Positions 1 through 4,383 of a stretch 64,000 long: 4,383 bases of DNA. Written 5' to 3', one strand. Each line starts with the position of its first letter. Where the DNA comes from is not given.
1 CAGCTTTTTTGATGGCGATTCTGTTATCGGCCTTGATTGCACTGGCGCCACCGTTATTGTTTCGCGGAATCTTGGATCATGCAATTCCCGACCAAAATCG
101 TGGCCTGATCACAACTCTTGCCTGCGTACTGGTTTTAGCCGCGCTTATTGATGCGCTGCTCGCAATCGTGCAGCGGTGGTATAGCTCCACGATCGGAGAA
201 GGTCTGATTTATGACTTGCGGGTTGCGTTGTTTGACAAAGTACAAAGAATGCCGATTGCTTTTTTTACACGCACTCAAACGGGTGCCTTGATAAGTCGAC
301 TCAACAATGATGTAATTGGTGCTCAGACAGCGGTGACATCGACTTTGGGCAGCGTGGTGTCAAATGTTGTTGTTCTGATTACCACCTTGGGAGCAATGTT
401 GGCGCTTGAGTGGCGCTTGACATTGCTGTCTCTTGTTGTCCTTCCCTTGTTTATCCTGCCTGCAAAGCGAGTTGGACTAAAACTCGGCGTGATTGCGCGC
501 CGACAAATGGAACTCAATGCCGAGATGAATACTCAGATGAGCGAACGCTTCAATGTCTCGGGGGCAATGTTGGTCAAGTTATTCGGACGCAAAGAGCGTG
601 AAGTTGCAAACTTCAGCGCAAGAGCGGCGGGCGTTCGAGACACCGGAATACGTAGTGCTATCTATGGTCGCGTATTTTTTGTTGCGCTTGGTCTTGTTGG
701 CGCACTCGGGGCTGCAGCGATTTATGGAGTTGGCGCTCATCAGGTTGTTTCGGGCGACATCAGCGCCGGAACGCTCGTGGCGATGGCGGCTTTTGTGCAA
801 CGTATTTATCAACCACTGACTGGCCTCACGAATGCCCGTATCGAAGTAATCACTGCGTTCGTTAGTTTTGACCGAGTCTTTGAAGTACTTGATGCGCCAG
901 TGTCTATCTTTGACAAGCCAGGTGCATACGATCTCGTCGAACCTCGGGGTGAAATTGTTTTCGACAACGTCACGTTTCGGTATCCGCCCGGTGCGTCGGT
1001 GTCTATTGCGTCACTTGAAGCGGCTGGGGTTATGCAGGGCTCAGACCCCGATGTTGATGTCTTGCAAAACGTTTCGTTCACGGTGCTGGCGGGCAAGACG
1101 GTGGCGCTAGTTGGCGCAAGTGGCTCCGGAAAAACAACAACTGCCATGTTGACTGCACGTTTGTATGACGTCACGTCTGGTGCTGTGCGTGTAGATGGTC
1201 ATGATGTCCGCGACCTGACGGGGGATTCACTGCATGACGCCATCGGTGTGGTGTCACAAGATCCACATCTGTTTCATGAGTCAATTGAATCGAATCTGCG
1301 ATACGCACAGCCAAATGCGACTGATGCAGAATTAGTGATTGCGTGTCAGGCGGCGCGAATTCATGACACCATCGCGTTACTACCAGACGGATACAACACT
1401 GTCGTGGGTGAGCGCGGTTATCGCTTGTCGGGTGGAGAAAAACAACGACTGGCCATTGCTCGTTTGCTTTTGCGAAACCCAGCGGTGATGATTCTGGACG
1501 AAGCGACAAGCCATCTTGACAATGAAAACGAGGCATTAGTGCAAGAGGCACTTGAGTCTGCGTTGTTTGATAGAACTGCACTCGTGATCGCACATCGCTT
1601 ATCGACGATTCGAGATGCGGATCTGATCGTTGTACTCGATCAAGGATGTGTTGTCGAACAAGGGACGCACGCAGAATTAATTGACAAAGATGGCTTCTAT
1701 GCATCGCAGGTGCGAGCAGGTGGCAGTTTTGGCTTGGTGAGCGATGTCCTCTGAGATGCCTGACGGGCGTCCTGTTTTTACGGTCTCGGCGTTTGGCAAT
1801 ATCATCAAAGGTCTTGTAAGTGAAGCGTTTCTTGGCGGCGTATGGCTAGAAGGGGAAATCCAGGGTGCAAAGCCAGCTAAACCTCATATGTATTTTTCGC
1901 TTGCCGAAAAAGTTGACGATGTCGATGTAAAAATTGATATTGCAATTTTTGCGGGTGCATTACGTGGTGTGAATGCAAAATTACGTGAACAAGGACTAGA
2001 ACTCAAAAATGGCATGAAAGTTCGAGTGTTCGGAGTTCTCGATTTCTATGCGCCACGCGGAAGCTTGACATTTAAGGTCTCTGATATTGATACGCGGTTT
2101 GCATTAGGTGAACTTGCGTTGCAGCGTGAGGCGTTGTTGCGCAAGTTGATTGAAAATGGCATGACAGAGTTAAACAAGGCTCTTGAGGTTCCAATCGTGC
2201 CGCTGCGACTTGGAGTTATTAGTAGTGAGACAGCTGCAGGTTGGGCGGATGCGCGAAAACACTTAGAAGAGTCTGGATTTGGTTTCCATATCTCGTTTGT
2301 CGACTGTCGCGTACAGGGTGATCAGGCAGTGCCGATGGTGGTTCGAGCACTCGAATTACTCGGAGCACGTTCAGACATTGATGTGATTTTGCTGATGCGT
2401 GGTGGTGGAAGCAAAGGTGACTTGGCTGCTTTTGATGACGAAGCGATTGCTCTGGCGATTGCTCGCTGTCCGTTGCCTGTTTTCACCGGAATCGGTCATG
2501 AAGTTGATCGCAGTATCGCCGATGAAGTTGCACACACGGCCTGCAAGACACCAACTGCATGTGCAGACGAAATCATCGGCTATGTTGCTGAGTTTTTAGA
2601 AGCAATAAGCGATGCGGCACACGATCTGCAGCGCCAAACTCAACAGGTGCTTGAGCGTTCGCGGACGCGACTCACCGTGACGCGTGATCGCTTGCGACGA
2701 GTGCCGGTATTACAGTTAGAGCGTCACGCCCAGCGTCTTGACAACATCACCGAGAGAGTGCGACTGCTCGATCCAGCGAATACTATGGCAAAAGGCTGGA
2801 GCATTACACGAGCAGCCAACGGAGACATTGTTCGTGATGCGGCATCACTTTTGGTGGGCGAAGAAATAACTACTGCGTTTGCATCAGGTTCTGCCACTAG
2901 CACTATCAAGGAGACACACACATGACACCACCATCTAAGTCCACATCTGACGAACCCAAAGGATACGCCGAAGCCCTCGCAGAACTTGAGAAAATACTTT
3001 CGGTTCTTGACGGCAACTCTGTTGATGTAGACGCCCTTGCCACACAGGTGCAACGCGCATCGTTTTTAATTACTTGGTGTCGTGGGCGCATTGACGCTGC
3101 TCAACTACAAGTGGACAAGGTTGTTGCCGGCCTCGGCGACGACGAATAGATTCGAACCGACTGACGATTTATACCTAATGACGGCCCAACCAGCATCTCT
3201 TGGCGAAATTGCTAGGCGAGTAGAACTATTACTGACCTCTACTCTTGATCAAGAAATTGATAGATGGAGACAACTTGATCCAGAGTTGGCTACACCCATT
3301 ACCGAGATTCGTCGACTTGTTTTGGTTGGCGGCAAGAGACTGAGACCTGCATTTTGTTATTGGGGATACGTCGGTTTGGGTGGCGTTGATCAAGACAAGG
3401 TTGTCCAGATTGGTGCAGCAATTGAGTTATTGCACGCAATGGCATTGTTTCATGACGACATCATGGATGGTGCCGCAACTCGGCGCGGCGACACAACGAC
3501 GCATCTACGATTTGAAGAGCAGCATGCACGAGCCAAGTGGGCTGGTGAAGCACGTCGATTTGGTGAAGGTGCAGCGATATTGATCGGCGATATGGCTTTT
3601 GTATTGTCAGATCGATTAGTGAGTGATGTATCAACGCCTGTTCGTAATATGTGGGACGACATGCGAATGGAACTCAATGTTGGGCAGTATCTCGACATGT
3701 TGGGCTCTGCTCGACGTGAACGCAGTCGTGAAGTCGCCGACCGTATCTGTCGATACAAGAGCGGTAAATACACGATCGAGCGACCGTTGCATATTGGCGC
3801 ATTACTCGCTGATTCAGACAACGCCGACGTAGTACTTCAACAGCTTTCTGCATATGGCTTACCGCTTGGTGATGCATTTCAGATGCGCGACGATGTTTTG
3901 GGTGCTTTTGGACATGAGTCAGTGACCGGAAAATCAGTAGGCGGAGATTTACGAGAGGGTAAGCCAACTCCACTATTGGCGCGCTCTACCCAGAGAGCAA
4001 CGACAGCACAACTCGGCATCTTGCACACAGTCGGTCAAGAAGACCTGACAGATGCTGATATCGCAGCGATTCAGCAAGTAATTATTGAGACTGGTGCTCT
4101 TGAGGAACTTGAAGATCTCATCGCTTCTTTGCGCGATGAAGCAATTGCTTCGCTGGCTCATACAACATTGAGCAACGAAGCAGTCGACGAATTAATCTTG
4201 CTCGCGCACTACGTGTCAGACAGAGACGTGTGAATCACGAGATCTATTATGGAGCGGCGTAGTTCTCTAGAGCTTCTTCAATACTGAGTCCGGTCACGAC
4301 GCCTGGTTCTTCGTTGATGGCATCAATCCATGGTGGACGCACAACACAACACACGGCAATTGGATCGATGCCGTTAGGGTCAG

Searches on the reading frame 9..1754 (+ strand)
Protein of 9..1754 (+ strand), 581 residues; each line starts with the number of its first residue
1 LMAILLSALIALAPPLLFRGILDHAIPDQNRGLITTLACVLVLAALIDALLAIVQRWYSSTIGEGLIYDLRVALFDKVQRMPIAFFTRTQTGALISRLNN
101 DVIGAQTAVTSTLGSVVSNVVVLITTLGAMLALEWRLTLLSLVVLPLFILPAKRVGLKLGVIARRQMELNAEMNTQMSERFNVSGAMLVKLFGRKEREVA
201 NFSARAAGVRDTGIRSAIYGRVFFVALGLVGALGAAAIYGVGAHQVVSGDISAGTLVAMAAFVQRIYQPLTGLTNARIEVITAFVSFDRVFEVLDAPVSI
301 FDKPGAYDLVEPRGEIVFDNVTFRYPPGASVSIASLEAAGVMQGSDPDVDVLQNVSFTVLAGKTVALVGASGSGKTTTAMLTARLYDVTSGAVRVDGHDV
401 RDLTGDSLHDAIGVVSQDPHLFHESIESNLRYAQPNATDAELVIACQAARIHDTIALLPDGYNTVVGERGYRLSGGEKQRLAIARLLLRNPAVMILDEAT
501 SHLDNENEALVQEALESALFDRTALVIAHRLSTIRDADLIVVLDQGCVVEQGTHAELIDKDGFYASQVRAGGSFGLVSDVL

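Call 81: search_protein_families(library=ncbifam, proteins=[window:9-1754:+], max_evalue=1e-20)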
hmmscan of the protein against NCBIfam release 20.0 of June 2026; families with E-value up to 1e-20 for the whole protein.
window:9-1754:+ (581 aa): 59 families (the best 25 are shown)
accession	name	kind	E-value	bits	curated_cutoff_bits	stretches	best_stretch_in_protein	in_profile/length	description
TIGR02203.1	MsbA_lipidA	equivalog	1.3e-119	400.3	602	1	16-566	35-564/572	lipid A export permease/ATP-binding protein MsbA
TIGR02204.1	MsbA_rel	hypoth_equivalog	1.9e-118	396.7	780.4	1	2-567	25-571/576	ABC transporter, permease/ATP-binding protein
TIGR00958.1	3a01208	subfamily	1.4e-106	357.4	874.6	1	64-566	230-709/711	antigen peptide transporter 2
NF008381.0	PRK11176.1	equivalog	9.6e-101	337.9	867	1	16-566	46-574/582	lipid A ABC transporter ATP-binding protein/permease MsbA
NF010178.0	PRK13657.1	equivalog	1.5e-99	334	733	1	2-572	26-571/588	glucan ABC transporter ATP-binding protein/ permease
NF052233.1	CphA_assoc_ABC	equivalog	4.2e-98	329.6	880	1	4-566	193-738/766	cyanophycin metabolism-associated ABC transporter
TIGR01846.1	type_I_sec_HlyB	subfamily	7.7e-96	321.9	725.55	1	3-566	148-687/694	type I secretion system permease/ATPase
NF045513.1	HepA_fam_ABC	equivalog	3.1e-95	319.8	725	1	34-562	94-600/610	heterocyst formation ABC transporter subunit HepA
TIGR03796.1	NHLM_micro_ABC1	equivalog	3.7e-88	296.5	853.3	1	3-568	162-709/710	NHLP family bacteriocin export ABC transporter peptidase/permease/ATPase subunit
TIGR03797.1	NHLM_micro_ABC2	equivalog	2.5e-83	280.8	709.4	1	3-567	144-681/686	NHLP bacteriocin export ABC transporter permease/ATPase subunit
TIGR01193.1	bacteriocin_ABC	subfamily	7.9e-81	272.6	523.85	1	2-567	163-705/708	peptide cleavage/export ABC transporter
TIGR03375.1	type_I_sec_LssB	subfamily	2.8e-80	270.5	693.1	1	1-560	155-691/696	type I secretion system permease/ATPase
NF008055.0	PRK10789.1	equivalog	1.8e-74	251.3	845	1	4-566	25-566/590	SmdA family multidrug ABC transporter permease/ATP-binding protein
TIGR01192.1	chvA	subfamily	2.9e-74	250.7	585.4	1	3-572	27-571/585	glucan export ABC transporter ATP-binding protein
NF008056.1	PRK10790.1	equivalog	1.6e-70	238.2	746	1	5-565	33-569/584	SmdB family multidrug efflux ABC transporter permease/ATP-binding protein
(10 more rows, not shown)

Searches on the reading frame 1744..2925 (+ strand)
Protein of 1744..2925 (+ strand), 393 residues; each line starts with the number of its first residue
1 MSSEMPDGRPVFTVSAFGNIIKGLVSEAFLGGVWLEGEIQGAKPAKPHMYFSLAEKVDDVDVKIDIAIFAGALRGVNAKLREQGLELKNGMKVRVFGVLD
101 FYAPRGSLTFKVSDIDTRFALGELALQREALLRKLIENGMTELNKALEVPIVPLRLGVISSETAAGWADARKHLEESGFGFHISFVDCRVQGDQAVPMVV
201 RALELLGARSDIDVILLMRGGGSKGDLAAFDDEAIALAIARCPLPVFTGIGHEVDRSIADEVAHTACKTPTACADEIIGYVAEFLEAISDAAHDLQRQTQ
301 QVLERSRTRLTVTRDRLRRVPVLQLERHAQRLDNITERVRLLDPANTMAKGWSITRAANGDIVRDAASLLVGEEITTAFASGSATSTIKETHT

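Call 81: search_protein_families(library=ncbifam, proteins=[window:1744-2925:+], max_evalue=1e-20)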
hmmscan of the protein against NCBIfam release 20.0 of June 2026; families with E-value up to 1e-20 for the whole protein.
window:1744-2925:+ (393 aa): 1 family
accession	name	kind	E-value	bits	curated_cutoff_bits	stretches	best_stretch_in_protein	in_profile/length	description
TIGR00237.1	xseA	equivalog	5e-89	299.2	180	1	13-339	1-317/389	exodeoxyribonuclease VII large subunit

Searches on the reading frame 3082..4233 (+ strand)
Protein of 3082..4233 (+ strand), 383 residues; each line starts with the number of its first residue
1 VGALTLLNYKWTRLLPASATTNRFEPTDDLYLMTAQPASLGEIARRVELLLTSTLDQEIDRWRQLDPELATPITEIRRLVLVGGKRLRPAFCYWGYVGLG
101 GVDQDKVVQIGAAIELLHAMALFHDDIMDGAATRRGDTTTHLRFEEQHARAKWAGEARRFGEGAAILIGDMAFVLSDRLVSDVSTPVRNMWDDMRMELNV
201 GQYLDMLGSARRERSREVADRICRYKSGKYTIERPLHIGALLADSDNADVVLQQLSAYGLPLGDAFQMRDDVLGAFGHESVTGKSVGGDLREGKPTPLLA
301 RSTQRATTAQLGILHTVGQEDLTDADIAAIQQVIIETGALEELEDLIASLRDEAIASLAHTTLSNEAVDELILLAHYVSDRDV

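Call 81: search_protein_families(library=ncbifam, proteins=[window:3082-4233:+], max_evalue=1e-20)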
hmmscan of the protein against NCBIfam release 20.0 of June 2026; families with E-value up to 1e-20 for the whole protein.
window:3082-4233:+ (383 aa): 12 families
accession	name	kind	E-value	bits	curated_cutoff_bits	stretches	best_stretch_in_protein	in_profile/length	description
NF042416.1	GFPPS_Mycobact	equivalog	4.1e-76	256.2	600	1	66-381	24-348/350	bifunctional (2E,6E)-farnesyl/geranyl diphosphate synthase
NF041169.1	f2_encap_cargo4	exception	2.3e-61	207.9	450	1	82-382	48-333/334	family 2 encapsulin nanocompartment cargo protein polyprenyl transferase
NF041003.1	GGPP_syn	equivalog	7.8e-34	117.2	500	1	77-380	33-323/326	geranylgeranyl diphosphate synthase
NF040698.1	IdsA_Meth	equivalog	5.2e-31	108.1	468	1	77-382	35-327/328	short chain isoprenyl diphosphate synthase IdsA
NF045485.1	FPPsyn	subfamily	1.5e-28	99.8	275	1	78-308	31-253/288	farnesyl diphosphate synthase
NF045549.1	GGPPsyn_IdsB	equivalog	1.5e-26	93.3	475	1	83-382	64-345/346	geranylgeranyl diphosphate synthase IdsB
NF042417.1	NPPPS_Mycobact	equivalog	3.6e-23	82.1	600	1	75-360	47-313/335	nonaprenyl/(2E,6E)-farnesyl/geranylgeranyl diphosphat synthase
TIGR02748.1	GerC3_HepT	equivalog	7.4e-23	81.1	456.55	1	78-382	37-318/319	heptaprenyl diphosphate synthase component II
NF007877.0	PRK10581.1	equivalog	2.5e-22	79.4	321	1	70-297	29-251/299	(2E,6E)-farnesyl diphosphate synthase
NF008140.0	PRK10888.1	equivalog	5.4e-22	78.5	412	1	80-382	40-322/323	octaprenyl diphosphate synthase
NF045628.1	HxpDPsynlarge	equivalog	2.8e-21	75.8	500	0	80-337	31-271/311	hexaprenyl-diphosphate synthase large subunit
NF045685.1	GGPPSynCrtE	equivalog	6.7e-21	74.6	460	0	76-296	34-246/293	geranylgeranyl diphosphate synthase CrtE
